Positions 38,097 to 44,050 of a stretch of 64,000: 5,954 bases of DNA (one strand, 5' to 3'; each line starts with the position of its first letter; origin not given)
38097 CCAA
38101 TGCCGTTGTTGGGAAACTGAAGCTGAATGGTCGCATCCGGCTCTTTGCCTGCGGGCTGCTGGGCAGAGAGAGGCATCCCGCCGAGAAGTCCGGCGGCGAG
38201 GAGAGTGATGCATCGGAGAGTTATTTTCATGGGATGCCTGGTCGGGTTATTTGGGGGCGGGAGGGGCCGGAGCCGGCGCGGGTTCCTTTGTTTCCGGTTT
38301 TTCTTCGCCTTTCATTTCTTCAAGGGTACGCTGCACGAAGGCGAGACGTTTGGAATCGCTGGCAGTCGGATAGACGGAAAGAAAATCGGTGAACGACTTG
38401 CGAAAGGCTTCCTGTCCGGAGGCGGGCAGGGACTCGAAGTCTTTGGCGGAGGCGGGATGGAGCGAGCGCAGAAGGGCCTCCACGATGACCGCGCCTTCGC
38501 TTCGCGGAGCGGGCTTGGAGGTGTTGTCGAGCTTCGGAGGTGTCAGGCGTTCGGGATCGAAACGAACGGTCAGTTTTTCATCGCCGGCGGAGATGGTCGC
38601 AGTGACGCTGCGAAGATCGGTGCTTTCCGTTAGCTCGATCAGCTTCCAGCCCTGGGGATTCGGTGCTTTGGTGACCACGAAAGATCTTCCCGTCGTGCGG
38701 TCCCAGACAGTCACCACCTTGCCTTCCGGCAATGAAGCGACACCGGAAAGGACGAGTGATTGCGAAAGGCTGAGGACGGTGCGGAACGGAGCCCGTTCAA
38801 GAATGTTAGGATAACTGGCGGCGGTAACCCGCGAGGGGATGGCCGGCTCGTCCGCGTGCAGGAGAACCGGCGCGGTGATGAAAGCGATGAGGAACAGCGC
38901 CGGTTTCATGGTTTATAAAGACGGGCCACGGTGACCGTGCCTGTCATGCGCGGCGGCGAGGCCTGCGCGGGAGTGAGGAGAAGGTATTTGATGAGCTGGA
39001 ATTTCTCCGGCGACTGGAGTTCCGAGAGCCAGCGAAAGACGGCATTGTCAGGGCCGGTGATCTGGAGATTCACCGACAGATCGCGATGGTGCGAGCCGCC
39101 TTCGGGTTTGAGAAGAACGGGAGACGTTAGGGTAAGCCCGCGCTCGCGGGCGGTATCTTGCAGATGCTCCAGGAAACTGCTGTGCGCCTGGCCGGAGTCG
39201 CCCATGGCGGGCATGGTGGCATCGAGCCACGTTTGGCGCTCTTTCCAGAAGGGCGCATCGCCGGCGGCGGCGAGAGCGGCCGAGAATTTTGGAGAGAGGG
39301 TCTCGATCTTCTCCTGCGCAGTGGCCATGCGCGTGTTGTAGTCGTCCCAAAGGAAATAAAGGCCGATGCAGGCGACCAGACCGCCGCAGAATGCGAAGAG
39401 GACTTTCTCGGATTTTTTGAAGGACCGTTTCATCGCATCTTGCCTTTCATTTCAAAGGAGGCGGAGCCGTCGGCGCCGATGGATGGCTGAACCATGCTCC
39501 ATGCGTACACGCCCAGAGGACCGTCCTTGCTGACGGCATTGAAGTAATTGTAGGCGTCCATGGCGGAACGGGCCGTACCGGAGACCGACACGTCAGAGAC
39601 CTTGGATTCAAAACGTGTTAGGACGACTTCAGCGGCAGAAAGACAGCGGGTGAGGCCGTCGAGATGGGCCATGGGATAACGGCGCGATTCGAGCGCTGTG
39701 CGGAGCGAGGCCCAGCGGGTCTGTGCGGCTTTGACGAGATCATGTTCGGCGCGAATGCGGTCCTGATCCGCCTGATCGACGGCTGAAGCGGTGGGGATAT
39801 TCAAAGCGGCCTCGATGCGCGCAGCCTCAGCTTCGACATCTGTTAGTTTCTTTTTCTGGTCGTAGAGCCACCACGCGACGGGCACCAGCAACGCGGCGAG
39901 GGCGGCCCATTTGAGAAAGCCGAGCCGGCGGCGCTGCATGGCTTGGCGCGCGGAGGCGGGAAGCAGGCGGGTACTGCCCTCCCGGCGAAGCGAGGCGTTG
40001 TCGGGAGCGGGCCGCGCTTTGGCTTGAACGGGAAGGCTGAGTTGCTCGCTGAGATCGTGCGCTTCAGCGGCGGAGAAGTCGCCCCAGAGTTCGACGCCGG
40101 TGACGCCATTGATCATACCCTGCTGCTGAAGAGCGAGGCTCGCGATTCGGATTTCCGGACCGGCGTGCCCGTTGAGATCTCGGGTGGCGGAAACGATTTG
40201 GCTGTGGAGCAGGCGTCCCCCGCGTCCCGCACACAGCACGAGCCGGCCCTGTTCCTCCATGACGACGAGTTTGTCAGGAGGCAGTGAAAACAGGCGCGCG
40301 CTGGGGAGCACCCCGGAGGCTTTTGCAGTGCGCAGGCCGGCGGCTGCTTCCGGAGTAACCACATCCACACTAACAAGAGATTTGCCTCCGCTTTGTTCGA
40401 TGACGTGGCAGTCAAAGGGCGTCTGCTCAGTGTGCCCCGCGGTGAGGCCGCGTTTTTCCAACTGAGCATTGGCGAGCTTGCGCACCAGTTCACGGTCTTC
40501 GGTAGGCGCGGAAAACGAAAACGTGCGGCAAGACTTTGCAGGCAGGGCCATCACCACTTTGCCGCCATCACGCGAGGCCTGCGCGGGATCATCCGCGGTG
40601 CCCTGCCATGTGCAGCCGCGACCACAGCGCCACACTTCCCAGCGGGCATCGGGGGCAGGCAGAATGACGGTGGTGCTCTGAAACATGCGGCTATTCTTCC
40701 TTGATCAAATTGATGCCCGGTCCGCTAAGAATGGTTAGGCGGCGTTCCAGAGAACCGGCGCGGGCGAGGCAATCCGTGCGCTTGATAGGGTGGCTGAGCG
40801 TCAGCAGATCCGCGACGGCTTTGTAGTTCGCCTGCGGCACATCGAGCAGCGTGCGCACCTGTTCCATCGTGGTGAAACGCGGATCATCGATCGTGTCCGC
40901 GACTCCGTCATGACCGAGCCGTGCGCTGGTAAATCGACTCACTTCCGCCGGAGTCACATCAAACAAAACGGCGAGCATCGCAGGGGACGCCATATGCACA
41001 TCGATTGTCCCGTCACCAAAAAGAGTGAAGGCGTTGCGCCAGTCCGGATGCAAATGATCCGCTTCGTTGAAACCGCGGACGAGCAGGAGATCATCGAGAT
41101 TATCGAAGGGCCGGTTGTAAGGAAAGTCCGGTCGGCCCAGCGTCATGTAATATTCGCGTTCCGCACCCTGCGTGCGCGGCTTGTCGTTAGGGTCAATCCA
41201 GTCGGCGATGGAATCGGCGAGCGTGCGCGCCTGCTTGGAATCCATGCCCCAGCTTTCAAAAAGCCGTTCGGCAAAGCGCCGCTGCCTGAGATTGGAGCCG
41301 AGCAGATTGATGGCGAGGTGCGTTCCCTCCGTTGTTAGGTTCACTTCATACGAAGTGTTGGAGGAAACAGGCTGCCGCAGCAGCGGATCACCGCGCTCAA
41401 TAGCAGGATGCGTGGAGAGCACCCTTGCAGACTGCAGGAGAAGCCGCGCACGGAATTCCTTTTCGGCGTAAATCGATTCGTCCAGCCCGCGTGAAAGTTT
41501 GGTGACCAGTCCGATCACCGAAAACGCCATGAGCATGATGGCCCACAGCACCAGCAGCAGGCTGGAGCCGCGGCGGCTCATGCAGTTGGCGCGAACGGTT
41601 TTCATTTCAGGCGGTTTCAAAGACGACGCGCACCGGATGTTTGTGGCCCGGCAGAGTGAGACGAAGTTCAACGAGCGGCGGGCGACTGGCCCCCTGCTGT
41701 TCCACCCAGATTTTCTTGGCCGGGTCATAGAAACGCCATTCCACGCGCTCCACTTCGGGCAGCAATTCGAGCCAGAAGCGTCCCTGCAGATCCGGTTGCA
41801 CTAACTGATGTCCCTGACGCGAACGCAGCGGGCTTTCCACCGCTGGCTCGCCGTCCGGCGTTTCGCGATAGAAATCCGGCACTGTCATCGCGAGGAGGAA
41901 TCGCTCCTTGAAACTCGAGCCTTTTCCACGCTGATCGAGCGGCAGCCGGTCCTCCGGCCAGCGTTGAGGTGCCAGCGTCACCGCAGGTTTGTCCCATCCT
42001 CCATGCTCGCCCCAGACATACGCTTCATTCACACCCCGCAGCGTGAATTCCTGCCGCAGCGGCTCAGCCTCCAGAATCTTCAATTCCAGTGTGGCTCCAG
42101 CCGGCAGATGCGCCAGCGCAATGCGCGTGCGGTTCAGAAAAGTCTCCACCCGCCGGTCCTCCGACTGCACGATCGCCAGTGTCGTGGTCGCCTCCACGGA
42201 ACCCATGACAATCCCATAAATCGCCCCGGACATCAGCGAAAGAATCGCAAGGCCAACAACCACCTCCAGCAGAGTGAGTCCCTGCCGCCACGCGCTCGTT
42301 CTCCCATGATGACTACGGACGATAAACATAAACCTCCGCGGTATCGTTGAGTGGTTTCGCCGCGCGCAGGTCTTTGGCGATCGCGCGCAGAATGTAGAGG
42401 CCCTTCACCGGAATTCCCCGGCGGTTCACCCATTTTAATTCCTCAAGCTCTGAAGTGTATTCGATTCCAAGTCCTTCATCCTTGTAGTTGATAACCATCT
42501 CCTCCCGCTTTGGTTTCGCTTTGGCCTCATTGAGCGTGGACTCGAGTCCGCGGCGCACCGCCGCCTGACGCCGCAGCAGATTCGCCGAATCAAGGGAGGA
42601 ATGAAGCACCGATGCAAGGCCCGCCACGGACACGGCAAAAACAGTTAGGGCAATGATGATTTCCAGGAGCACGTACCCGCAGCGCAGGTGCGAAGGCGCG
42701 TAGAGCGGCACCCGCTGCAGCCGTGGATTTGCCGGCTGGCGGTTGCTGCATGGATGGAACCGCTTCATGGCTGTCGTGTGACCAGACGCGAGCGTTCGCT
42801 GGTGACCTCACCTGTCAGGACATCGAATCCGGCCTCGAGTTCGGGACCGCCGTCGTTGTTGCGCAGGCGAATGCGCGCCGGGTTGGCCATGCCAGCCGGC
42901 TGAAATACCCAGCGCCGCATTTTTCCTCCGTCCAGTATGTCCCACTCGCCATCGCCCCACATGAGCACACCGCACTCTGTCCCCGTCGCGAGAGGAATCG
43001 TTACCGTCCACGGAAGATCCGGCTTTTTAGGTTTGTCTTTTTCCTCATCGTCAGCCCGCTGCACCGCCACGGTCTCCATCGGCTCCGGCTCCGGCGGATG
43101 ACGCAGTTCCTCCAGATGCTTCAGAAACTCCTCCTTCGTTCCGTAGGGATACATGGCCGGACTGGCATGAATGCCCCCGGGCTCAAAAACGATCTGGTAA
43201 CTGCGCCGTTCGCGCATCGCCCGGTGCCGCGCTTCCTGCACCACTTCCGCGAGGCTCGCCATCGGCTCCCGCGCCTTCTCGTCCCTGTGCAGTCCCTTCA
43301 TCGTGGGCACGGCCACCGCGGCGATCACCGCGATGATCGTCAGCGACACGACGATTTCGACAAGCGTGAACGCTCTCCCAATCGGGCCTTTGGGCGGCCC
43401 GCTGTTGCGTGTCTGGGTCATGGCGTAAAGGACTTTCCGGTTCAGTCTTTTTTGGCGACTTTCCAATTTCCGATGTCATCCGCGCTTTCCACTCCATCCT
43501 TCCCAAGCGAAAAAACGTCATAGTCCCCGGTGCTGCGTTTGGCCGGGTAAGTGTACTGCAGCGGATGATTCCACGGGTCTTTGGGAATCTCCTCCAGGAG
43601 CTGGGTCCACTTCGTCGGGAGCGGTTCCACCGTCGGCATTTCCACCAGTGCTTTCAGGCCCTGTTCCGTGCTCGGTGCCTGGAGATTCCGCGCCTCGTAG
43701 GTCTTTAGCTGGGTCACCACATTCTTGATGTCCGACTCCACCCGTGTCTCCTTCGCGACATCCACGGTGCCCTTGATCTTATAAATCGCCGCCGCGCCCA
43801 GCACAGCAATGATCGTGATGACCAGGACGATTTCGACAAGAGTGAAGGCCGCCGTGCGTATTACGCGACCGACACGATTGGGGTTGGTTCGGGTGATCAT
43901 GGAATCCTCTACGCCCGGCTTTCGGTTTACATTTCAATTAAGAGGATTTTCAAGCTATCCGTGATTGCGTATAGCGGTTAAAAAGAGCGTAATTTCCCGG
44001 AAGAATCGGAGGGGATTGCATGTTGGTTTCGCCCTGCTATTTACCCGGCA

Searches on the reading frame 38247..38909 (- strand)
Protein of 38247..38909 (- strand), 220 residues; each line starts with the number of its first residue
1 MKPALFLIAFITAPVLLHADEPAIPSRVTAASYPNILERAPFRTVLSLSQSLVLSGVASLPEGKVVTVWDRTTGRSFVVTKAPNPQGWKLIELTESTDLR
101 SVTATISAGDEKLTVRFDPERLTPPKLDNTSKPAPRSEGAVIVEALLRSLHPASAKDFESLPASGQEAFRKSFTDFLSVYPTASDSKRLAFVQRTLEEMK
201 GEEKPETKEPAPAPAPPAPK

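Call 4: search_protein_families(library=pfam, proteins=[window:38247-38909:-], max_evalue=0.01)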
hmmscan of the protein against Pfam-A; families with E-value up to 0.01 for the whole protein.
window:38247-38909:- (220 aa): 0 families

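Call 13: search_protein_families(library=ncbifam, proteins=[window:38247-38909:-], max_evalue=0.01)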
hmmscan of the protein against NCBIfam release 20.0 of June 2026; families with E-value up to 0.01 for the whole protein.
window:38247-38909:- (220 aa): 0 families

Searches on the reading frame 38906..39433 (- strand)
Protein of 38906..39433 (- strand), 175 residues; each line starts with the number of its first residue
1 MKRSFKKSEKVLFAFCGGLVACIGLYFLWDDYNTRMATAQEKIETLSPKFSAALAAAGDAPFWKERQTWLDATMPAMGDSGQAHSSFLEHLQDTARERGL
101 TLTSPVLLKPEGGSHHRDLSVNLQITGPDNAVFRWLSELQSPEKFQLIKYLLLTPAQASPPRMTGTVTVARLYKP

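Call 4: search_protein_families(library=pfam, proteins=[window:38906-39433:-], max_evalue=0.01)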
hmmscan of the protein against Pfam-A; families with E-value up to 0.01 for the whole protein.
window:38906-39433:- (175 aa): 0 families

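Call 13: search_protein_families(library=ncbifam, proteins=[window:38906-39433:-], max_evalue=0.01)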
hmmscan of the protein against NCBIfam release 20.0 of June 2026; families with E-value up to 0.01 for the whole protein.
window:38906-39433:- (175 aa): 1 family
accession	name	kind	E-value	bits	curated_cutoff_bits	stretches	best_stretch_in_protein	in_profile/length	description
NF040576.1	T2SS_GspM_XpsM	equivalog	9.6e-05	22.1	60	1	19-162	16-159/180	type II secretion system protein GspM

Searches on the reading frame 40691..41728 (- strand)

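Call 4: search_protein_families(library=pfam, proteins=[window:40691-41728:-], max_evalue=0.01)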
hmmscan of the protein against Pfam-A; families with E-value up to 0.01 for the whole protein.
window:40691-41728:- (345 aa): 1 family
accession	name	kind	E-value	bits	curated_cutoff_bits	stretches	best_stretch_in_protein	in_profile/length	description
PF21687.3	T2SSK_1st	-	4.8e-17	63.1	26.2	1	147-223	17-93/107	Type II secretion system (T2SS), protein K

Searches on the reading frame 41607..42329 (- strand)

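Call 4: search_protein_families(library=pfam, proteins=[window:41607-42329:-], max_evalue=0.01)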
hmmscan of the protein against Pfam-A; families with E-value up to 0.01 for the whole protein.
window:41607-42329:- (240 aa): 1 family
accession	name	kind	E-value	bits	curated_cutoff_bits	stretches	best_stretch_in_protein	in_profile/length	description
PF07963.17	N_methyl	-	1.9e-05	24.5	21.2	1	15-38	4-27/27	Prokaryotic N-terminal methylation motif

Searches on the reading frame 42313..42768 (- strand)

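Call 4: search_protein_families(library=pfam, proteins=[window:42313-42768:-], max_evalue=0.01)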
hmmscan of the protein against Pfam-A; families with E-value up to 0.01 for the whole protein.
window:42313-42768:- (151 aa): 0 families

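Call 13: search_protein_families(library=ncbifam, proteins=[window:42313-42768:-], max_evalue=0.01)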
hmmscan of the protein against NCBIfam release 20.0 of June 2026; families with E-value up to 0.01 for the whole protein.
window:42313-42768:- (151 aa): 2 families
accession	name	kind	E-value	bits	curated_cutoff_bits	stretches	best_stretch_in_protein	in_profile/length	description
NF041013.1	T4P_ComGE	equivalog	0.00018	21.5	49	1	31-97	5-73/83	competence type IV pilus minor pilin ComGE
TIGR01707.1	gspI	equivalog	0.00034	21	44.35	1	31-85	1-55/101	type II secretion system minor pseudopilin GspI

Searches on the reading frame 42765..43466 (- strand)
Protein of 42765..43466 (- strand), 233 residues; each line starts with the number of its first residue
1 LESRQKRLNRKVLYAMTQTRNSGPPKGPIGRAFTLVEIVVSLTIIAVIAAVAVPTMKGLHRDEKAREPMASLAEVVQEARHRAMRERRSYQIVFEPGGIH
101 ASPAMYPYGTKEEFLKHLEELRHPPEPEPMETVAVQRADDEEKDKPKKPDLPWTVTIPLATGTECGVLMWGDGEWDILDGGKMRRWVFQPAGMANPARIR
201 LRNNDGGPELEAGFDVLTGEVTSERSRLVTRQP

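Call 4: search_protein_families(library=pfam, proteins=[window:42765-43466:-], max_evalue=0.01)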
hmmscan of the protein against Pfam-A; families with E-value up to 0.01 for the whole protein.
window:42765-43466:- (233 aa): 1 family
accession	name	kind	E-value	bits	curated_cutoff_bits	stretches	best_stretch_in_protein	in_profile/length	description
PF07963.17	N_methyl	-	0.0001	22.1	21.2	1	31-52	5-26/27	Prokaryotic N-terminal methylation motif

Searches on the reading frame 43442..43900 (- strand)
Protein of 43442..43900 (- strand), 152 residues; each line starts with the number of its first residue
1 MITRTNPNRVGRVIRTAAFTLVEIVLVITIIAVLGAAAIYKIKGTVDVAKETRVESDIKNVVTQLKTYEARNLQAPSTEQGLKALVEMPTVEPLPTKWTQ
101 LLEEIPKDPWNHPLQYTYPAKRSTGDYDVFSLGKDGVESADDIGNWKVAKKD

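Call 9: search_protein_families(library=pfam, proteins=[window:43442-43900:-], max_evalue=0.001)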
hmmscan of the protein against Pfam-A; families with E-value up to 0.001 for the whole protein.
window:43442-43900:- (152 aa): 1 family
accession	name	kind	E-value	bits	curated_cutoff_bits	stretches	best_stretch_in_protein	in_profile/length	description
PF08334.16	T2SSG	-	1.2e-24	86.9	21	1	43-145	3-107/108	Type II secretion system (T2SS), protein G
